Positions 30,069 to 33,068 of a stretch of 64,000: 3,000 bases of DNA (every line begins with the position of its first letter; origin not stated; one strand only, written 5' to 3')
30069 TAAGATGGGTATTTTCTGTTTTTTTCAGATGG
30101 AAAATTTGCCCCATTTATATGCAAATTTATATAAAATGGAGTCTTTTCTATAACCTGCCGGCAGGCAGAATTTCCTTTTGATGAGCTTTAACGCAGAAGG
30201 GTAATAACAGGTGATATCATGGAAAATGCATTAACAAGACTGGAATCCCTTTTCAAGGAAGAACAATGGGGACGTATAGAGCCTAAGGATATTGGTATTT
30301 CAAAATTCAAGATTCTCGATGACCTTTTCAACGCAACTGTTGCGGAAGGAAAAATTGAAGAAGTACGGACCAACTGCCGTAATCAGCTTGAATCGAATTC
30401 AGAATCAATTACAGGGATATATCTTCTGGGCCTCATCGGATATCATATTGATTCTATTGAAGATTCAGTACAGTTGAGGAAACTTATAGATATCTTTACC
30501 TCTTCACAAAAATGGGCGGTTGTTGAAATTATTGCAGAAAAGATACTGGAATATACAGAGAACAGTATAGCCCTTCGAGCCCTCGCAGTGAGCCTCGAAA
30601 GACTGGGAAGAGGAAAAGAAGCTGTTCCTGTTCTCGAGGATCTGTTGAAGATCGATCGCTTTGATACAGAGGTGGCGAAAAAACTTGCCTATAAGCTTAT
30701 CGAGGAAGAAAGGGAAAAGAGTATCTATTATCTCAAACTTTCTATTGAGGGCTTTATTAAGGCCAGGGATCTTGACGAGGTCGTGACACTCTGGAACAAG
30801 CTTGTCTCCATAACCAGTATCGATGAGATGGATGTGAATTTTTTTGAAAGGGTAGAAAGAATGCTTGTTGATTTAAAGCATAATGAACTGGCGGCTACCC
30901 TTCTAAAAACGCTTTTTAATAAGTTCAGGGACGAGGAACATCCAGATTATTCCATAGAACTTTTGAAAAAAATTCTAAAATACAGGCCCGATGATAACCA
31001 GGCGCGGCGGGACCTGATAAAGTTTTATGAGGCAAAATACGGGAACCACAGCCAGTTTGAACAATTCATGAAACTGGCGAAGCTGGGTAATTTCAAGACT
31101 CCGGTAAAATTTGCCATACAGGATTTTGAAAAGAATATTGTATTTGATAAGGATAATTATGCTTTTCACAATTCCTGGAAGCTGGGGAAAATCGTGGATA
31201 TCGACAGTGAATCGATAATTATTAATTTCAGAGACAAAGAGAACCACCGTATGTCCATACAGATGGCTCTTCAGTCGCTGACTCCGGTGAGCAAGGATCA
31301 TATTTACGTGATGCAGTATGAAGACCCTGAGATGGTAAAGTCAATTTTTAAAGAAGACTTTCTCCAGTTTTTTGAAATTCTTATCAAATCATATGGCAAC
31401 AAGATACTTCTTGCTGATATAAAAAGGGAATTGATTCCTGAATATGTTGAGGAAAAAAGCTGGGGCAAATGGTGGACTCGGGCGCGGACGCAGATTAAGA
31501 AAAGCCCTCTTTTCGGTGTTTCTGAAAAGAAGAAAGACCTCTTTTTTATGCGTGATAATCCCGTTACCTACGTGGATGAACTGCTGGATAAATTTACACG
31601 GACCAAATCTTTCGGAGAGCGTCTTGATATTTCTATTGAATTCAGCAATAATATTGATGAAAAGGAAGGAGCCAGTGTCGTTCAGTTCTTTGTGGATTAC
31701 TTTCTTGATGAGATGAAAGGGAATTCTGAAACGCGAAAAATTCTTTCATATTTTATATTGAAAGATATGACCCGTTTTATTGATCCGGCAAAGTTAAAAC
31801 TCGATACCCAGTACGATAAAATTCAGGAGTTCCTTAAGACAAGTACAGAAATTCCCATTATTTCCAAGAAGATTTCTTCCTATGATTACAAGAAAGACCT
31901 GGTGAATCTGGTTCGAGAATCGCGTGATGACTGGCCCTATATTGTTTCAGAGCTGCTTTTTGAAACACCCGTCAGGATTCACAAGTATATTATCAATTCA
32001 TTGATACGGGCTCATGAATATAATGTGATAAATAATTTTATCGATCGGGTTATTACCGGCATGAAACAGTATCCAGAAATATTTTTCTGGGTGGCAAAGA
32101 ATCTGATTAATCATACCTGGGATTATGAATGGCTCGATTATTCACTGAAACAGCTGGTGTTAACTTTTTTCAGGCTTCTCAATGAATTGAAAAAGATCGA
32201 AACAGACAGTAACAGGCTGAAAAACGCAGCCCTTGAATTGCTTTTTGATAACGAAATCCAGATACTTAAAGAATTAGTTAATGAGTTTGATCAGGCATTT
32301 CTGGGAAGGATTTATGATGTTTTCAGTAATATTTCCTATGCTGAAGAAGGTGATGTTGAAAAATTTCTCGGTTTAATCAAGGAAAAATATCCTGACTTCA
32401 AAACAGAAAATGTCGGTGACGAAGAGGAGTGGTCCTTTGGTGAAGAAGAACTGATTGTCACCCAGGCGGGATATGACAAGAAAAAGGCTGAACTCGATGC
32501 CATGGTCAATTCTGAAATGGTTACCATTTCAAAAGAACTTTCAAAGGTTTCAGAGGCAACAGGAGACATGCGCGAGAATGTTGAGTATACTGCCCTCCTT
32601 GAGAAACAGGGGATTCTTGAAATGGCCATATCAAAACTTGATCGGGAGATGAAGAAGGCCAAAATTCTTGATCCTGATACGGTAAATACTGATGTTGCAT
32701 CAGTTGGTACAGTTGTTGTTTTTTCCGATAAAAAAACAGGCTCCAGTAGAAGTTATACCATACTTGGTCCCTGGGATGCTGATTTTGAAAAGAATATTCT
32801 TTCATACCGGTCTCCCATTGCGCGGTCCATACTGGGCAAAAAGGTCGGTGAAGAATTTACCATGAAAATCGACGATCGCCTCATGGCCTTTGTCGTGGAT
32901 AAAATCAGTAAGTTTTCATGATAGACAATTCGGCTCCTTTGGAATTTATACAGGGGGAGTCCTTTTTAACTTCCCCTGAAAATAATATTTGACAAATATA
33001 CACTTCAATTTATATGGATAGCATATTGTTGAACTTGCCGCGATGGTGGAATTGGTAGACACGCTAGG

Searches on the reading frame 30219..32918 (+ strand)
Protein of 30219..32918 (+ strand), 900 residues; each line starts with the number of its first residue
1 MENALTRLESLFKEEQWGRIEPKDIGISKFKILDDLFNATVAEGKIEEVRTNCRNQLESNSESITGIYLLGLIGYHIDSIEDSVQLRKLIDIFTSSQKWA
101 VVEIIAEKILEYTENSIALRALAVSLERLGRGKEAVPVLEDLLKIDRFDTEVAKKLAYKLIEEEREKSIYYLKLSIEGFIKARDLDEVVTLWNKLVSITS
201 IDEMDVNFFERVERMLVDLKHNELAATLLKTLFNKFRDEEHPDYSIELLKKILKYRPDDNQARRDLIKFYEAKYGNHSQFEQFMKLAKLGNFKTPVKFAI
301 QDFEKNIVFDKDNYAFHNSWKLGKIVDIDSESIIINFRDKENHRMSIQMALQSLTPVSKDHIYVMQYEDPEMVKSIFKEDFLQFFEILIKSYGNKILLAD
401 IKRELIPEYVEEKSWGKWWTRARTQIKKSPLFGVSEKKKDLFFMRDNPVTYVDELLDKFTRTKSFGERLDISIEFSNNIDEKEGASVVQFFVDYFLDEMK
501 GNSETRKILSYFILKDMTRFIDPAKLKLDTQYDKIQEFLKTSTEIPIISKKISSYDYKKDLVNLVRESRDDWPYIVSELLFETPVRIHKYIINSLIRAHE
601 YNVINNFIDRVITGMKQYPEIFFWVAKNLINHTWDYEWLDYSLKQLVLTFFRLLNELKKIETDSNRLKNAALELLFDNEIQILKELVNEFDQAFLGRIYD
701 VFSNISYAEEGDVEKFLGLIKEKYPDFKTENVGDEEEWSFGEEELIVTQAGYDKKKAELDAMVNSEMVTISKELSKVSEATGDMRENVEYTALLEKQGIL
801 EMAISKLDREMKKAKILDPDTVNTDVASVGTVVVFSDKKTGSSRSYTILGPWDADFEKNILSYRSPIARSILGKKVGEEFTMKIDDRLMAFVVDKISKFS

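Call 15: search_protein_families(library=ncbifam, proteins=[window:30219-32918:+], max_evalue=0.00001)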
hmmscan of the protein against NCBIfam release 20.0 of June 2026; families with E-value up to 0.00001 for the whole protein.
window:30219-32918:+ (900 aa): 12 families
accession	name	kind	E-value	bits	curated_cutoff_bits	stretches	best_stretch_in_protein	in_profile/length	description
NF011309.0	PRK14720.1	equivalog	8.9e-220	732.2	714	1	5-899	6-903/906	transcription elongation factor GreA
NF004969.0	PRK06330.1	equivalog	2.4e-68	231.4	697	1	177-883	8-703/718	transcript cleavage factor/unknown domain fusion protein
TIGR01462.1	greA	subfamily_domain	2.3e-35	121.9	139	1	747-896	2-150/151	transcription elongation factor GreA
NF001263.0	PRK00226.1-4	equivalog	1.9e-30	105.9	145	1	743-897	5-158/160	transcription elongation factor GreA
NF001261.0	PRK00226.1-2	equivalog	9.9e-29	100.3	167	1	745-886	4-144/157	transcription elongation factor GreA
NF001264.0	PRK00226.1-5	equivalog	7e-23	81.1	180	1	746-889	5-148/158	transcription elongation factor GreA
NF001260.0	PRK00226.1-1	equivalog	1.1e-17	64.2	234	1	746-883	7-143/160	transcription elongation factor GreA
NF002506.1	PRK01885.1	equivalog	2.2e-17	63.2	188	1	746-894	4-150/156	transcription elongation factor GreB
TIGR01461.1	greB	equivalog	2.7e-14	53.2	171.05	1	746-884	4-140/156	transcription elongation factor GreB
NF001262.0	PRK00226.1-3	equivalog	2.8e-13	49.9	161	1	746-883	8-145/165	transcription elongation factor GreA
NF004396.0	PRK05753.1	equivalog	1.7e-09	37.6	109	1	800-883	28-111/137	nucleoside diphosphate kinase regulator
NF004973.0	PRK06342.1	equivalog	1.2e-07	31.6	159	1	810-881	79-148/160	transcription elongation factor GreA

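Call 17: find_homologous_proteins(query=window:30219-32918:+, max_evalue=1e-30)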
Query window:30219-32918:+ (900 aa): 183 proteins with E <= 1e-30 among 8000 candidates; the best 120 are listed.
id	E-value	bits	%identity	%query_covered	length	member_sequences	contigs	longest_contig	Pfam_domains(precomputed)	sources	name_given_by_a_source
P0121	0.0e+0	1966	100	100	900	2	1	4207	PF14559.13,PF27371.1,PF01272.26,PF27167.1,PF03449.21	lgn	-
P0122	0.0e+0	1600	80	100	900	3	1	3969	PF01272.26,PF27167.1,PF03449.21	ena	-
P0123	0.0e+0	1413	70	100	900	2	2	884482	PF14559.13,PF27371.1,PF01272.26,PF27167.1,PF03449.21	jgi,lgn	-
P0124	0.0e+0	1382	68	100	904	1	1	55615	PF01272.26,PF27167.1,PF03449.21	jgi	jgi:transcription elongation factor GreA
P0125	0.0e+0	1298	65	100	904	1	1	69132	PF01272.26,PF27167.1,PF03449.21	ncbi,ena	-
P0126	0.0e+0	1295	66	100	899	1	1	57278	PF14559.13,PF27371.1,PF01272.26,PF27167.1,PF03449.21,PF13428.13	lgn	-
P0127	0.0e+0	1291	63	100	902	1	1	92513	PF27371.1,PF01272.26,PF27167.1,PF03449.21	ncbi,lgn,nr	ncbi:MAG: transcription elongation factor GreA [Spirochaetes bacterium]|nr:transcription elongation 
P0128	0.0e+0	1288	62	99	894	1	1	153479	PF01272.26,PF27167.1,PF03449.21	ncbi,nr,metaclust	ncbi:MAG: hypothetical protein A2176_13345 [Spirochaetes bacterium RBG_13_51_14]|nr:MAG: hypothetica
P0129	0.0e+0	1286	65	99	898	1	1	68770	PF27371.1,PF01272.26,PF27167.1,PF03449.21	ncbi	-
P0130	0.0e+0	1286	64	100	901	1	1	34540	PF14559.13,PF27371.1,PF01272.26,PF27167.1,PF03449.21,PF13428.13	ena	-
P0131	0.0e+0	1282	63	99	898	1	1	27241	PF27371.1,PF01272.26,PF27167.1,PF03449.21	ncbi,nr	ncbi:MAG: transcription elongation factor GreA [bacterium]|nr:transcription elongation factor GreA [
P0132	0.0e+0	1282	63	100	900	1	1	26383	PF27371.1,PF01272.26,PF27167.1,PF03449.21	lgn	-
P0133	0.0e+0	1281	63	100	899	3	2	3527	PF01272.26,PF27167.1,PF03449.21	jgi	jgi:transcription elongation factor GreA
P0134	0.0e+0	1280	63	100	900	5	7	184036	PF14559.13,PF27371.1,PF01272.26,PF27167.1,PF03449.21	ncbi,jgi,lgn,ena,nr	ncbi:MAG TPA: transcription elongation factor GreA [Spirochaetota bacterium]|nr:transcription elonga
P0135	0.0e+0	1279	63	99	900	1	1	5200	PF27371.1,PF01272.26,PF27167.1,PF03449.21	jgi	jgi:transcription elongation factor GreA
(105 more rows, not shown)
